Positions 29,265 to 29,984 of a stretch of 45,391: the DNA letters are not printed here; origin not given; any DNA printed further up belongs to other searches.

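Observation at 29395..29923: Antisense tail-anchored membrane protein inserted between tail chaperone (G/T) and tape-measure genes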

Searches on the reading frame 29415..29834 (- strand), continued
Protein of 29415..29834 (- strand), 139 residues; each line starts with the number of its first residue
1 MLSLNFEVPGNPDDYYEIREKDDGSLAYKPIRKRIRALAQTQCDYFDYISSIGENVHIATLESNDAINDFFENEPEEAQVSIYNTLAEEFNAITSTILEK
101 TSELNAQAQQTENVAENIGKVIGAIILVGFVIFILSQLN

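Call 91: predict_structure(alignment_id=A5)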
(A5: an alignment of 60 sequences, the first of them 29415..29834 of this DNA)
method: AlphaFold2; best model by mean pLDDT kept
length: 139 residues; sequences in the alignment: 60
mean_pLDDT: 92.1   pTM: 0.71
mean pLDDT of the five models: 92.1, 91.8, 91.8, 90.7, 90.6
residues with pLDDT >= 90: 111; 70-90: 25; 50-70: 2; < 50: 1
segments of 3 or more residues with pLDDT < 50: none
pLDDT, mean of each block of 10 residues (from residue 1): 81 97 95 98 95 94 97 97 97 93 87 78 91 90
secondary structure, 60 per line:
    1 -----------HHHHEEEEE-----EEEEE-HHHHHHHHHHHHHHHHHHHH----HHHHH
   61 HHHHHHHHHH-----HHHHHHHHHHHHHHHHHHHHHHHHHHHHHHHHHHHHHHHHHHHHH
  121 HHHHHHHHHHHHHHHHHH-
elements in order: H12-15 E16-20 E26-30 H32-51 H56-70 H76-138

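Call 94: search_protein_families(library=pfam, proteins=[L007:4739-4987:+, L007:4490-4651:-, L007:3480-4421:-, L007:5478-5798:-, L007:5806-6144:-, L007:7407-8084:-, L007:8137-8889:-], max_evalue=0.001)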
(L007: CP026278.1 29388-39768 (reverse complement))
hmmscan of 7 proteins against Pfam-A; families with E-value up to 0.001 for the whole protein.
L007:4739-4987:+ (82 aa): 4 families
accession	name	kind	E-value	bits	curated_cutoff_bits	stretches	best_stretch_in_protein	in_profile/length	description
PF03869.20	Arc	-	7.8e-17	61.3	20.4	1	2-50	1-49/50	Arc-like DNA binding domain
PF11423.14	Repressor_Mnt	-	6.9e-15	54.9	20.9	1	53-79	1-27/28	Regulatory protein Mnt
PF22513.2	FitA-like_RHH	-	9.4e-07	29.1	27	1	12-41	8-37/39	Antitoxin FitA-like, ribbon-helix-helix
PF01402.27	RHH_1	-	0.00059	20.1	20.5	0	8-32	2-26/39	Ribbon-helix-helix protein, copG family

L007:4490-4651:- (53 aa): 1 family
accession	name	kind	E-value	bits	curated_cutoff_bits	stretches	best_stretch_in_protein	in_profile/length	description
PF03869.20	Arc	-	3.9e-16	59.1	20.4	1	4-51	1-48/50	Arc-like DNA binding domain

L007:3480-4421:- (313 aa): 1 family
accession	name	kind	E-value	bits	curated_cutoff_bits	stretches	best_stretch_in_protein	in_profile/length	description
PF10547.14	P22_AR_N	-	9.8e-43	145.4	30.7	1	12-123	2-114/115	P22_AR N-terminal domain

L007:5478-5798:- (106 aa): 0 families

L007:5806-6144:- (112 aa): 0 families

L007:7407-8084:- (225 aa): 1 family
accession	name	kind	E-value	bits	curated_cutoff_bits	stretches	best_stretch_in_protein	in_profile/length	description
PF19759.4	DUF6246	-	1.2e-80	270.1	27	1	21-206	1-184/185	Family of unknown function (DUF6246)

L007:8137-8889:- (250 aa): 1 family
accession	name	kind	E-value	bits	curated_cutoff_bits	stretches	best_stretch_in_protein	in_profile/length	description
PF02368.24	Big_2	-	5.8e-08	33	22.8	1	163-244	2-77/79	Bacterial Ig-like domain (group 2)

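Call 96: find_encoding_contigs(protein=P0015, flank=5000, max_places=3)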
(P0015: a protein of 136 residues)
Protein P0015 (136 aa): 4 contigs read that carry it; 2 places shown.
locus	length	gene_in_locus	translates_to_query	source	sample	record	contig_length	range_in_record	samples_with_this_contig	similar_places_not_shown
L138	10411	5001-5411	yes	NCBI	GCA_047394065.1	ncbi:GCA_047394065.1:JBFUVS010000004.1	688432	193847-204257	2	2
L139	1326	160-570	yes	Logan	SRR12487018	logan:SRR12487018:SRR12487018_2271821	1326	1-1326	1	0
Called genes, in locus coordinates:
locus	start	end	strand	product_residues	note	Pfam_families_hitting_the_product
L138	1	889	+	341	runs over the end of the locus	PF13730:HTH_36, PF09524:Phg_2220_C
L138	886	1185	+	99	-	-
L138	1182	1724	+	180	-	PF05869:Dam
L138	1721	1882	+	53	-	-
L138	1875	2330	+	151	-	-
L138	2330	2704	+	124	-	PF05866:RusA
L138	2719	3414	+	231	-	PF09669:Phage_pRha, PF03374:ANT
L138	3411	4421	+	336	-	PF06147:DUF968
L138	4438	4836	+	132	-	PF06530:Phage_antitermQ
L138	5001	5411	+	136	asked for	-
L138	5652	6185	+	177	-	-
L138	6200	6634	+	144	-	PF13957:YafO_toxin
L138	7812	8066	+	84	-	-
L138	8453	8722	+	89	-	PF16080:Phage_holin_2_3 (faint)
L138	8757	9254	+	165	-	PF00959:Phage_lysozyme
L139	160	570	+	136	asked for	-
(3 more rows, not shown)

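Call 97: find_encoding_contigs(protein=P0025, flank=5000, max_places=3)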
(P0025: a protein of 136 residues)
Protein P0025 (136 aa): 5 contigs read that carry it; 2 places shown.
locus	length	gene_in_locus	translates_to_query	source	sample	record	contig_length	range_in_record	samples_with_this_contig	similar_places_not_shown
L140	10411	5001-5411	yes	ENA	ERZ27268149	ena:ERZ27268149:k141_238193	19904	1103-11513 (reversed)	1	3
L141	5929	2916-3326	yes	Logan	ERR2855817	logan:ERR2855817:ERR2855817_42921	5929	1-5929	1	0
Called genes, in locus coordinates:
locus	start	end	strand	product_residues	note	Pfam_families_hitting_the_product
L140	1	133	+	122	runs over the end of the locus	-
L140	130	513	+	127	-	PF23842:Phage_tail_terminator_3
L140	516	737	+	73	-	-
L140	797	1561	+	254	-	PF13895:Ig_2 (weak), PF13927:Ig_3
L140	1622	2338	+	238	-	PF19759:DUF6246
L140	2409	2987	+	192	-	PF00847:AP2 (faint), PF13392:HNH_3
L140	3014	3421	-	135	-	-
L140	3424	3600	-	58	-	PF03869:Arc (weak), PF11423:Repressor_Mnt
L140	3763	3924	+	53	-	PF03869:Arc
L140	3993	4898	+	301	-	PF10547:P22_AR_N, PF10548:P22_AR_C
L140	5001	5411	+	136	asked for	-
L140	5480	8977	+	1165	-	PF20155:TMP_3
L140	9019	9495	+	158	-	-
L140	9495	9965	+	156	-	-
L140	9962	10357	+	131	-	PF00877:NLPC_P60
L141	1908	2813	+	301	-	PF10547:P22_AR_N, PF10548:P22_AR_C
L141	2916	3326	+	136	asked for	-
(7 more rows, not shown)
